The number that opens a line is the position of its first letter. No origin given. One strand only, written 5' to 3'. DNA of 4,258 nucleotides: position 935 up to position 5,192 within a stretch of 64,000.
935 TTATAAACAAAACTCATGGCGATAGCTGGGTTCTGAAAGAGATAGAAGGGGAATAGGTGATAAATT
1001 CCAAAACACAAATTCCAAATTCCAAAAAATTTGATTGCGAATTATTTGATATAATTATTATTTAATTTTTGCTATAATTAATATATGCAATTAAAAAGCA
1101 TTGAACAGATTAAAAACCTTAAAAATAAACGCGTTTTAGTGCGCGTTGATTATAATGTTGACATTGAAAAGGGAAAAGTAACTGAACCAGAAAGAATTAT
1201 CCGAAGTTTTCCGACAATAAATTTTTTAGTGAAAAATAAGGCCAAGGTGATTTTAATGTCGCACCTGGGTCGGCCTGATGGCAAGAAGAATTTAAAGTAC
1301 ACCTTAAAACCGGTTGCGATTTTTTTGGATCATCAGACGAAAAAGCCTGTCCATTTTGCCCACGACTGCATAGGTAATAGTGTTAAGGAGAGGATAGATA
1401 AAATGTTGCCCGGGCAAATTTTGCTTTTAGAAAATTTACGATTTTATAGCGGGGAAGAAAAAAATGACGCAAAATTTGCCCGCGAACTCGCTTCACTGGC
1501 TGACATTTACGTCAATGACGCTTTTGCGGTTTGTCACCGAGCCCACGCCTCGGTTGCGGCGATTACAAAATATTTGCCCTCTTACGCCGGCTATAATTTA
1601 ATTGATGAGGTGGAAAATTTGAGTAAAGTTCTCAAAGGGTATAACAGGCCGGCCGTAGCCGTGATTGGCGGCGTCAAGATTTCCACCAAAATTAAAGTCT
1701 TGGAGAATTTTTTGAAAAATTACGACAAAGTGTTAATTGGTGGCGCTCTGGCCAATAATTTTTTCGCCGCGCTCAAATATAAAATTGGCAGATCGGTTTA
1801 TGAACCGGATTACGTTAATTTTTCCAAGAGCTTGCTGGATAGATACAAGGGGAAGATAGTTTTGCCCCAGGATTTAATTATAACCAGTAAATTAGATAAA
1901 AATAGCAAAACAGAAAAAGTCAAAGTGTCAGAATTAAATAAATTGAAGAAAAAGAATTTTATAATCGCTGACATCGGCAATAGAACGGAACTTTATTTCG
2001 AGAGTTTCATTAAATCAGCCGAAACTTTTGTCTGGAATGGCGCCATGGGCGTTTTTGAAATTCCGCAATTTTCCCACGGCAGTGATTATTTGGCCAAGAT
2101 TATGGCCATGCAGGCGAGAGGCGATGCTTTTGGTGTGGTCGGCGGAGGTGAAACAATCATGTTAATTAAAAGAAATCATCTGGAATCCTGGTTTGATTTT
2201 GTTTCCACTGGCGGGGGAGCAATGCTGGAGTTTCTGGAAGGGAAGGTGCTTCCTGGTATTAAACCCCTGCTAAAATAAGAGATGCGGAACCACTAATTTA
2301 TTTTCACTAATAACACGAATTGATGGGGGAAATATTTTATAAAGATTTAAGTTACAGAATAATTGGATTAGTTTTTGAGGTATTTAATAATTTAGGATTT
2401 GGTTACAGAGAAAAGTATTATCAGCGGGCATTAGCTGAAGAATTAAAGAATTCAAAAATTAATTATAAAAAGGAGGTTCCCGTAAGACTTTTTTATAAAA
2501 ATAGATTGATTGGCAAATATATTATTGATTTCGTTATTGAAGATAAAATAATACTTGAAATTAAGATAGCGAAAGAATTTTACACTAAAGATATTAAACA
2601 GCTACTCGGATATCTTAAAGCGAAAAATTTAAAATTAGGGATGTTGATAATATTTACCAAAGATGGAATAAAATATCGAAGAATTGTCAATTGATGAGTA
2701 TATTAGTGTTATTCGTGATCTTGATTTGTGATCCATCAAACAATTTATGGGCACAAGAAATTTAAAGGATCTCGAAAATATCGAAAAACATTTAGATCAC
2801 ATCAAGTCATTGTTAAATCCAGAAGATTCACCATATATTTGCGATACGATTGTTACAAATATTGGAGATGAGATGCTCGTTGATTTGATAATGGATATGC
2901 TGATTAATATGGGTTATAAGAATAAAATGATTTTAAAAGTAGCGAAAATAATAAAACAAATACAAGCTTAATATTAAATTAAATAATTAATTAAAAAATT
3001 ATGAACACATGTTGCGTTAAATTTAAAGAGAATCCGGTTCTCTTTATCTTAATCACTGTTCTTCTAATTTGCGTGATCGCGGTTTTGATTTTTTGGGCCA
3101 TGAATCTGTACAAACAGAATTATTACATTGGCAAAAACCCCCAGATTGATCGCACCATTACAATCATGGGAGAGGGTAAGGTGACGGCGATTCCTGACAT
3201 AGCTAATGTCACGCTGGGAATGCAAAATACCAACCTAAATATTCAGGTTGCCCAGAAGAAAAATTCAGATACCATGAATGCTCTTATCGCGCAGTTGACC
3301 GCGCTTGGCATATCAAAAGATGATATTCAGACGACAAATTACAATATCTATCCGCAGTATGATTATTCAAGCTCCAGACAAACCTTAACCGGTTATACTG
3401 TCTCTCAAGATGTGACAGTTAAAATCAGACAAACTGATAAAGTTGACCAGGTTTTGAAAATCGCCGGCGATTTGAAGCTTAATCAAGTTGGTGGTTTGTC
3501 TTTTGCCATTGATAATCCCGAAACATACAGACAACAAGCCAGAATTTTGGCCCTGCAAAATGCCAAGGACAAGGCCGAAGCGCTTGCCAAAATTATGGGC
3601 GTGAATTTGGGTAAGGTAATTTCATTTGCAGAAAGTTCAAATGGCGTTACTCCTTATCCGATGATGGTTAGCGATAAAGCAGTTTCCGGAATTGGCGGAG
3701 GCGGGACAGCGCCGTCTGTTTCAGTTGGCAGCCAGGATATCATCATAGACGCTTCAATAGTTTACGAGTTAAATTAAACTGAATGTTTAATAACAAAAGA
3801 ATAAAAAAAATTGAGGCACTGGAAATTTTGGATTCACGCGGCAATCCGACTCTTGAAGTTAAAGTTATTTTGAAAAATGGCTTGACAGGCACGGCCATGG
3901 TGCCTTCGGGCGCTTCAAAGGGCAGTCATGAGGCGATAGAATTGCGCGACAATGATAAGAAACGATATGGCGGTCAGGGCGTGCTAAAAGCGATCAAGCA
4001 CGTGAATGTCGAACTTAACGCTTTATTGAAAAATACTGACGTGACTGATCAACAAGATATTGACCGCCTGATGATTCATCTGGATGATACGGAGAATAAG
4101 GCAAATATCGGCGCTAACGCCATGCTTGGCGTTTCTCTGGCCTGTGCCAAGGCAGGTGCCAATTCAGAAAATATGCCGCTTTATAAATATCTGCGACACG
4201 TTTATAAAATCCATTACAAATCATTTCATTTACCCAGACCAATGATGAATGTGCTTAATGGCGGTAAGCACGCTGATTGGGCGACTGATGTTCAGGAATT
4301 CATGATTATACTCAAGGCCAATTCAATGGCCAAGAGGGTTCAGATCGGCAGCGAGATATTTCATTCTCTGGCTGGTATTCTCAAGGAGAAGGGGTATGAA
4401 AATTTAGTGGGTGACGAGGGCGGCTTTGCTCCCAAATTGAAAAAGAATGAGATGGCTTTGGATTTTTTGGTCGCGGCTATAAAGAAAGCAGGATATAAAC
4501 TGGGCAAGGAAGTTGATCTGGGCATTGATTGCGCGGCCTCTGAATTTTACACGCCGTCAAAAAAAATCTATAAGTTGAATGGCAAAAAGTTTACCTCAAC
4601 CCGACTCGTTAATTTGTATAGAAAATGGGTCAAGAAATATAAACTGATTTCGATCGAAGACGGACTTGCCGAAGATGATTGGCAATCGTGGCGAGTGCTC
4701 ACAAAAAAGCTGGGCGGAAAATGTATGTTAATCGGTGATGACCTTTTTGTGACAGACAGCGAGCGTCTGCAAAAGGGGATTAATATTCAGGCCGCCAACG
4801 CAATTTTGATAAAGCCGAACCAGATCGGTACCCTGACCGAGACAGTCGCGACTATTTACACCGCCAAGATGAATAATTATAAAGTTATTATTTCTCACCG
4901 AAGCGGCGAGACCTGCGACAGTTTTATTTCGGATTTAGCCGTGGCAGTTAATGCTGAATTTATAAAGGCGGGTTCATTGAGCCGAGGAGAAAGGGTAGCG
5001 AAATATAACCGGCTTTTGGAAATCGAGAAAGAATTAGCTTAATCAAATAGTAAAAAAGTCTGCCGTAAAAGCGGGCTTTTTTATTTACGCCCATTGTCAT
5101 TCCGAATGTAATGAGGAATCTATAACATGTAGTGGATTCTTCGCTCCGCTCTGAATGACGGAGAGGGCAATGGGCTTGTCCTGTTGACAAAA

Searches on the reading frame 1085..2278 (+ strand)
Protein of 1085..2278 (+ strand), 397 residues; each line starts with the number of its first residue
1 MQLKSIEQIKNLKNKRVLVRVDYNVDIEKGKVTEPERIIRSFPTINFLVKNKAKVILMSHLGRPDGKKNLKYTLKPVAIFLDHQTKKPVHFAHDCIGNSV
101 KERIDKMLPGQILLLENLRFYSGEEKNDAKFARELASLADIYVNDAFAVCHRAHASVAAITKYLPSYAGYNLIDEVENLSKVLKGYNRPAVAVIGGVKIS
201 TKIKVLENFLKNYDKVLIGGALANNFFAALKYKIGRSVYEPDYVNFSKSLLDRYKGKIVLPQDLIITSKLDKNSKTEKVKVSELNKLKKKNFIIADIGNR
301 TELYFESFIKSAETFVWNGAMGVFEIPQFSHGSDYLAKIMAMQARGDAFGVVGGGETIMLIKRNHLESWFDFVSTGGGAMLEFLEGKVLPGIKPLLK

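Call 32: search_protein_families(library=pfam, proteins=[window:1085-2278:+], max_evalue=0.00001)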
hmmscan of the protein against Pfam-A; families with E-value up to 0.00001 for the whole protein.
window:1085-2278:+ (397 aa): 1 family
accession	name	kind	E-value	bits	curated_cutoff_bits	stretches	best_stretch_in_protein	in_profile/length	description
PF00162.24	PGK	-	6.3e-133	443.9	27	1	11-387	5-379/379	Phosphoglycerate kinase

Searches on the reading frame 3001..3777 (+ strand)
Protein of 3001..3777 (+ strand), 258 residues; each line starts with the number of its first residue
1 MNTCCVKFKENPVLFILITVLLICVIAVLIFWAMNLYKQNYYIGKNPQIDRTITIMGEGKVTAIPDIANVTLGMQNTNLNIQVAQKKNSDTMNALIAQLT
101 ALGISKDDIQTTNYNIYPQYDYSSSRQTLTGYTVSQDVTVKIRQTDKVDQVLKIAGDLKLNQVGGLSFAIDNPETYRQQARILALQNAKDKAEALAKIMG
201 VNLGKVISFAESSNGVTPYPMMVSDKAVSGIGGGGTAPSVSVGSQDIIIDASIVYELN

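Call 32: search_protein_families(library=pfam, proteins=[window:3001-3777:+], max_evalue=0.00001)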
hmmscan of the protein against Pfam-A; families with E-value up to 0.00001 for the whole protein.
window:3001-3777:+ (258 aa): 1 family
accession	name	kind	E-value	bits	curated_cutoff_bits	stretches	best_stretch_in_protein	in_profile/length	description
PF04402.19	SIMPL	-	2.1e-49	169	25.2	1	53-253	1-201/205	Protein of unknown function (DUF541)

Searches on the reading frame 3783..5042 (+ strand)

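Call 32: search_protein_families(library=pfam, proteins=[window:3783-5042:+], max_evalue=0.00001)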
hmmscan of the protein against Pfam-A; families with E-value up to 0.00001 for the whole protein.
window:3783-5042:+ (419 aa): 2 families
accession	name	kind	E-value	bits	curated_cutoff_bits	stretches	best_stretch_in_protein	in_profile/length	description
PF00113.28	Enolase_C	-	8.1e-101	337.6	21.5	1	148-419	2-282/296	Enolase, C-terminal TIM barrel domain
PF03952.21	Enolase_N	-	1.8e-56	190.4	35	1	7-137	1-131/131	Enolase, N-terminal domain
